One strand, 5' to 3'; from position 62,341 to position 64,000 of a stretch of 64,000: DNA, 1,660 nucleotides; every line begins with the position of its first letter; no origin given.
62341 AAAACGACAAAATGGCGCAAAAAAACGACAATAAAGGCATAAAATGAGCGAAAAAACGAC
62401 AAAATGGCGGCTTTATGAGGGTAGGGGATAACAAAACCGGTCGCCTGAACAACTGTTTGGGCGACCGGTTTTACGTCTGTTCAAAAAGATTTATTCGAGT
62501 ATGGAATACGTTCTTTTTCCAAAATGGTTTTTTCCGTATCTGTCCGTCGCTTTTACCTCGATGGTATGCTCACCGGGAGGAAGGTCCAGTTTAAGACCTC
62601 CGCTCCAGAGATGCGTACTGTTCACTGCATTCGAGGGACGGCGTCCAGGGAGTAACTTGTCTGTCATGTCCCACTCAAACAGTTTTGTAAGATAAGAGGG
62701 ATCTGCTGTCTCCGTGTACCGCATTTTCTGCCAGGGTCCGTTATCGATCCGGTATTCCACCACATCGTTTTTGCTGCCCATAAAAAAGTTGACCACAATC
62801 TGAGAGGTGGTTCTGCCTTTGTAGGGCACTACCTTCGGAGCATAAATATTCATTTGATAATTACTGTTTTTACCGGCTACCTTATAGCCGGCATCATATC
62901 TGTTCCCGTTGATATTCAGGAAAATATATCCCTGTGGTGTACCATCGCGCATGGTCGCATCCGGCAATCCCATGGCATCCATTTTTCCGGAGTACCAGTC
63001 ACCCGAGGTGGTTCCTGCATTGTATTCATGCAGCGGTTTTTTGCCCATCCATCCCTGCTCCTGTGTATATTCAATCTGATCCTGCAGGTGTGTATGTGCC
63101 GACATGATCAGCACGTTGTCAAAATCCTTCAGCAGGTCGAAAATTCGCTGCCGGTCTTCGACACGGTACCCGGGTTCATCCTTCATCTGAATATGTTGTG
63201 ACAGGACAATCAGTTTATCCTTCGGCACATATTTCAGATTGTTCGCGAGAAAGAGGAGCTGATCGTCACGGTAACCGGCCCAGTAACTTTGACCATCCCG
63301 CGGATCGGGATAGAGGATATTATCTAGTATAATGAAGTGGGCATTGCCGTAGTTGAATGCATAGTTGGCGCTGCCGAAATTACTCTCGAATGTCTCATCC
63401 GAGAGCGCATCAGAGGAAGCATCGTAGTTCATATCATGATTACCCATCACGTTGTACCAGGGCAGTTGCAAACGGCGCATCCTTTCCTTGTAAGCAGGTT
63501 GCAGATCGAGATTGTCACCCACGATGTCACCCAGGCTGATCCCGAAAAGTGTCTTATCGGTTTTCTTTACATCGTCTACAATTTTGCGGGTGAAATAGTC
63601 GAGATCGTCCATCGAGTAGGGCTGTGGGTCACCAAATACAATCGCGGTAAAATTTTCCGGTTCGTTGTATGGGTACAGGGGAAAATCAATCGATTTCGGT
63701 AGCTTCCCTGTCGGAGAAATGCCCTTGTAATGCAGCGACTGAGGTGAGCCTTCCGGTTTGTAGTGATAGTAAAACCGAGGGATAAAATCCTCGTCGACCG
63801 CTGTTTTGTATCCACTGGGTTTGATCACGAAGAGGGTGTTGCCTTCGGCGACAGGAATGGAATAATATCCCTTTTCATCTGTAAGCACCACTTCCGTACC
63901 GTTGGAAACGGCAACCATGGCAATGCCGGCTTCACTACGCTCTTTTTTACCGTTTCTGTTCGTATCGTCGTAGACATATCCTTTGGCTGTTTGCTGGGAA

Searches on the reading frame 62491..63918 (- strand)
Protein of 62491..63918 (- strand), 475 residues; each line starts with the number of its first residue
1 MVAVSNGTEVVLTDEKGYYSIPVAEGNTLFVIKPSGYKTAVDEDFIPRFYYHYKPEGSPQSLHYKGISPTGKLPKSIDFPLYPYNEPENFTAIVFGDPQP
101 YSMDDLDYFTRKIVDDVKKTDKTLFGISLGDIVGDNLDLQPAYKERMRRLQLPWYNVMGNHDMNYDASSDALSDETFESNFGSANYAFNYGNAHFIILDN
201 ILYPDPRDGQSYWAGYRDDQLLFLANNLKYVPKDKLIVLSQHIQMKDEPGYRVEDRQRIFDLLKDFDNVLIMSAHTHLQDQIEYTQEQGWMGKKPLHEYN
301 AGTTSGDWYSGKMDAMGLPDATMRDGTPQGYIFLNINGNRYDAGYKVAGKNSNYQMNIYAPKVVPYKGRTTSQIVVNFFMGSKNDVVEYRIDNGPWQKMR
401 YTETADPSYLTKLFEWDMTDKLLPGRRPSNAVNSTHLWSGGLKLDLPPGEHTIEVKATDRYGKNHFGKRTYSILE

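Call 61: search_protein_families(library=pfam, proteins=[window:62491-63918:-], max_evalue=0.00001)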
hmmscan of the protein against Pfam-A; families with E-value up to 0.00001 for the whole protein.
window:62491-63918:- (475 aa): 3 families
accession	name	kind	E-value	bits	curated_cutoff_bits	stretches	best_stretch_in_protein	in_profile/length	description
PF16370.11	MetallophosC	-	7.6e-52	176.2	29.7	1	298-464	1-167/168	C terminal of Calcineurin-like phosphoesterase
PF16371.11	MetallophosN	-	6.8e-11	42.7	35.6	1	2-55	13-67/77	N terminal of Calcineurin-like phosphoesterase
PF00149.33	Metallophos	-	2.4e-09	38.4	21.5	1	93-277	4-189/191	Calcineurin-like phosphoesterase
